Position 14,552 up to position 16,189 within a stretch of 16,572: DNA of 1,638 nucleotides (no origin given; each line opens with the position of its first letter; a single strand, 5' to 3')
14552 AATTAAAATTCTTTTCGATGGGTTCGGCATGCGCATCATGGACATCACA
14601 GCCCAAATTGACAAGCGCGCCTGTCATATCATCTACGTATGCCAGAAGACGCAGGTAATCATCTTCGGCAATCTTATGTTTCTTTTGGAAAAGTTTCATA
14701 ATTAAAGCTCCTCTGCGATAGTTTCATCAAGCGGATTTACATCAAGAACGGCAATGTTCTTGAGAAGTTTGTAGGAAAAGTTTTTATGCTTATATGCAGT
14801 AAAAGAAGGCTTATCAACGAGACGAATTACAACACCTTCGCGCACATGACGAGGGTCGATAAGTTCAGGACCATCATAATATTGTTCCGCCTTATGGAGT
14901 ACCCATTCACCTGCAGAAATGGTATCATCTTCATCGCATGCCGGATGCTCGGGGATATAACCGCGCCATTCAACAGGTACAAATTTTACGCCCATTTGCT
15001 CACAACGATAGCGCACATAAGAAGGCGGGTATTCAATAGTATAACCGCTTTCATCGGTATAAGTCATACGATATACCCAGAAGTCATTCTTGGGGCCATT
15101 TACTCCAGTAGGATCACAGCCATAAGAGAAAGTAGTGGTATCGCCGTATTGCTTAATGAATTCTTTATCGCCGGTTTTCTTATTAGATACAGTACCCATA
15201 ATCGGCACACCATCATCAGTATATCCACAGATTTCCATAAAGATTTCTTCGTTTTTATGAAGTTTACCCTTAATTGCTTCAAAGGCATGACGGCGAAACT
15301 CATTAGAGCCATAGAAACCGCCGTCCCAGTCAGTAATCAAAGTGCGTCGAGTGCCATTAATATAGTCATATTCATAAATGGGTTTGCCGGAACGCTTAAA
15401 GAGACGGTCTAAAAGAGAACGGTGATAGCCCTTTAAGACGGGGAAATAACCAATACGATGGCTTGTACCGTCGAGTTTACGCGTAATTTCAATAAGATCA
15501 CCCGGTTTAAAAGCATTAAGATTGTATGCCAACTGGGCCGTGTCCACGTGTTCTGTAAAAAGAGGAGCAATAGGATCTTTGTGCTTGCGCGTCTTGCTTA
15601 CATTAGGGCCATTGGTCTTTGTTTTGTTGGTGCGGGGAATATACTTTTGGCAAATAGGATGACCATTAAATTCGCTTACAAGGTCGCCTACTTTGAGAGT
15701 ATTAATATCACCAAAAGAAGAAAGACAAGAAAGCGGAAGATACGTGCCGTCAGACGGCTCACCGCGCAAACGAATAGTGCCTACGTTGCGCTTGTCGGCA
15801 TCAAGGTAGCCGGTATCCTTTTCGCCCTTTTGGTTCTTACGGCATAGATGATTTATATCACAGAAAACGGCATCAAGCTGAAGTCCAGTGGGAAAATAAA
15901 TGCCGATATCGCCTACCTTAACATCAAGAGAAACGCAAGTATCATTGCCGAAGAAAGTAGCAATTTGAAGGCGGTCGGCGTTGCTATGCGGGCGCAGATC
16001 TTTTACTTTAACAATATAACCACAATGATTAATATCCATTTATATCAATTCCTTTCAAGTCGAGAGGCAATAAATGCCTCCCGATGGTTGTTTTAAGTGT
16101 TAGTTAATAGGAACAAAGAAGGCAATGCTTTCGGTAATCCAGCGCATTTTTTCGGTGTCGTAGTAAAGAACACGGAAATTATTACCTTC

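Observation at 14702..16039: RNA ligase-like nucleotidyltransferase with an unusually long N-terminal extension and a long insert between motifs III and IV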

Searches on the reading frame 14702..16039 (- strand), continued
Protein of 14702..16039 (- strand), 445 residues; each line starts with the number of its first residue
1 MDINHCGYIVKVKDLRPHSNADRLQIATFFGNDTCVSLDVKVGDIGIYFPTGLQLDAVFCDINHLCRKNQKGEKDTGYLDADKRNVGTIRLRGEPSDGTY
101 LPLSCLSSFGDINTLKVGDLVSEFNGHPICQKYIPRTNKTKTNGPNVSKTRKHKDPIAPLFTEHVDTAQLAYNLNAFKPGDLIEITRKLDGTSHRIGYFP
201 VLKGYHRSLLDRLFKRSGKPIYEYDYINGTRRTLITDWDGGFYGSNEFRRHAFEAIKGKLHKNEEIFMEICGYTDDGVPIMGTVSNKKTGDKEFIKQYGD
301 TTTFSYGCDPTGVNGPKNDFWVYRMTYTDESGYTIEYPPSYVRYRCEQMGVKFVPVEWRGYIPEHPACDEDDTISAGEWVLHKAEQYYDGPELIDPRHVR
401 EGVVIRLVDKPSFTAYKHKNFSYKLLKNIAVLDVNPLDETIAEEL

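Call 87: fold_search(model_id=the predicted structure, library=viral)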
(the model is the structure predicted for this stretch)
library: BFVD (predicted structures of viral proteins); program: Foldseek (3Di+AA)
matches with E <= 10: 431; with E <= 0.001: 46
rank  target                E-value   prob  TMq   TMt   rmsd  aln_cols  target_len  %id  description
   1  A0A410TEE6            1.9e-28  1.00  0.76  0.78   4.4       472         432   25  (no name in the UniProt tables at hand)
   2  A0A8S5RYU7            2.4e-28  1.00  0.76  0.66   5.9       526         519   17  Naegleria gruberi RNA ligase repair, adenylyltransferase, LIGASE [Myoviridae sp. ctNQV2]
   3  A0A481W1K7            6.1e-19  1.00  0.67  0.38  12.3       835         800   12  (no name in the UniProt tables at hand)
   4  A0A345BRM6            5.5e-16  1.00  0.54  0.61   8.9       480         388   16  (no name in the UniProt tables at hand)
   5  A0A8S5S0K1            5.2e-11  1.00  0.29  0.63   5.8       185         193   28  Naegleria gruberi RNA ligase repair, adenylyltransferase, LIGASE [Podoviridae sp. ct8Lf7]
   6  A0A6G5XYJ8            5.5e-11  1.00  0.32  0.38  16.0       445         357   11  (no name in the UniProt tables at hand)
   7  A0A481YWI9            1.3e-08  1.00  0.31  0.37   8.7       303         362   15  RNA ligase 2 [Marseillevirus LCMAC103]
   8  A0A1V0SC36            1.6e-08  1.00  0.37  0.67   8.1       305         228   17  RNA ligase [Catovirus CTV1]
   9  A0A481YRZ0            3.5e-08  1.00  0.31  0.39  10.3       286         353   14  RNA ligase 2 [Marseillevirus LCMAC101]
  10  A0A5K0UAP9            5.8e-08  1.00  0.34  0.40   8.0       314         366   12  RNA ligase 2 [Yasminevirus sp. GU-2018]
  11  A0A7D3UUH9            1.6e-07  1.00  0.30  0.40  10.3       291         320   12  RNA ligase protein REL/rnl2 [Fadolivirus FV1/VV64]
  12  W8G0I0                1.7e-07  1.00  0.33  0.38  10.0       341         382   11  (no name in the UniProt tables at hand)
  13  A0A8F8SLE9            4.1e-07  1.00  0.29  0.40  10.6       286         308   14  (no name in the UniProt tables at hand)
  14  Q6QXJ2                1.1e-06  1.00  0.33  0.28   7.5       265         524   17  ORF132 [Agrotis segetum granulosis virus]
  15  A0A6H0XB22            1.1e-06  1.00  0.32  0.38  11.4       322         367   14  (no name in the UniProt tables at hand)
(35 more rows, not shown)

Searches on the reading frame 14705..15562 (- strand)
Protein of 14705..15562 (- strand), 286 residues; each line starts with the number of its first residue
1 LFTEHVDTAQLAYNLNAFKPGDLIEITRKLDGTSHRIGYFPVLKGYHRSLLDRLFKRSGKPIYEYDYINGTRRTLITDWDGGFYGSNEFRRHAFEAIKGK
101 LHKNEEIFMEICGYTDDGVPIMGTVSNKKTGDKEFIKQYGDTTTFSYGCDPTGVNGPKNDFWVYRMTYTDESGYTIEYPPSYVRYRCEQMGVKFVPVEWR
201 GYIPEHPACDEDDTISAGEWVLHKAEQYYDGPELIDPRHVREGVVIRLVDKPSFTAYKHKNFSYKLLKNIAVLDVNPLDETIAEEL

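Call 71: search_solved_structures(query=A3, max_evalue=1, show_alignments=4)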
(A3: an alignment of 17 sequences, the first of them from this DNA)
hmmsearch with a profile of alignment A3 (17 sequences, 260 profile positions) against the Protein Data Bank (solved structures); distinct sequences matched with E-value up to 1: 3.
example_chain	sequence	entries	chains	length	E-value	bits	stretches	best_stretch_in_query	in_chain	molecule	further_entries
2hvq_A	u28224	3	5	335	9.9e-08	35.1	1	80-210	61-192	Hypothetical 37.6 kDa protein in Gp24-hoc intergenic region | T4 RNA ligase 2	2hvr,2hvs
1s68_A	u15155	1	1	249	2.5e-07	33.8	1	80-210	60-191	RNA Ligase 2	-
4hp4_A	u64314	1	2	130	0.39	13.5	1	71-124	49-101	Eag-like K[+] channel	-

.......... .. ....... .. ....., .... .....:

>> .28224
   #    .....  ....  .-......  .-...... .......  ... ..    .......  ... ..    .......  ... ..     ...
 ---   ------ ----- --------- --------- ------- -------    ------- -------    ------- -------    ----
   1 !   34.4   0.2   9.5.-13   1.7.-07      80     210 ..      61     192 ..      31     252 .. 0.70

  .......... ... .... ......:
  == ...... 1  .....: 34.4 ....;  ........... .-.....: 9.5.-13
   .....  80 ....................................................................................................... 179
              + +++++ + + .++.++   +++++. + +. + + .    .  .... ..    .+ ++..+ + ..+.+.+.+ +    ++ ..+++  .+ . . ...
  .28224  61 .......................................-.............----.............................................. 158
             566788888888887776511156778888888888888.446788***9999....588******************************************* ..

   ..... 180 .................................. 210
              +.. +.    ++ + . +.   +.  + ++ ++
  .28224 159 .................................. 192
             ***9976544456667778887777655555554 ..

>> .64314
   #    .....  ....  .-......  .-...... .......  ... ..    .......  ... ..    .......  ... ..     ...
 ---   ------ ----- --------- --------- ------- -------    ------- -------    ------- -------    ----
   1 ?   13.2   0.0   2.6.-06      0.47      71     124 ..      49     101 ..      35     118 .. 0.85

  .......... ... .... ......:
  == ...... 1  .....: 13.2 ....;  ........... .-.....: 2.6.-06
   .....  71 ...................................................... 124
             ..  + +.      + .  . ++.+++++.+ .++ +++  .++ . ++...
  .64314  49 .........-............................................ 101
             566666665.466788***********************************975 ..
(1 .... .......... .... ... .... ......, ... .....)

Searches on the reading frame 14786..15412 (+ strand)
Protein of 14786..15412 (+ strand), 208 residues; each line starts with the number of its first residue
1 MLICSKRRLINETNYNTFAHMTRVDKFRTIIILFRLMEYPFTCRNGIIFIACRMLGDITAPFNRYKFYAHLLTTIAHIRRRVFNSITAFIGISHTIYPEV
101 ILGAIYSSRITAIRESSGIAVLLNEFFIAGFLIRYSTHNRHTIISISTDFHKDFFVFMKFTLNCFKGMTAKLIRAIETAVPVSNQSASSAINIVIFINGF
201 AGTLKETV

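Call 83: search_protein_families(library=pfam, proteins=[window:14786-15412:+], max_evalue=0.01)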
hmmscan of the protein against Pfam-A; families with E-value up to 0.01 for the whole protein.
window:14786-15412:+ (208 aa): 0 families
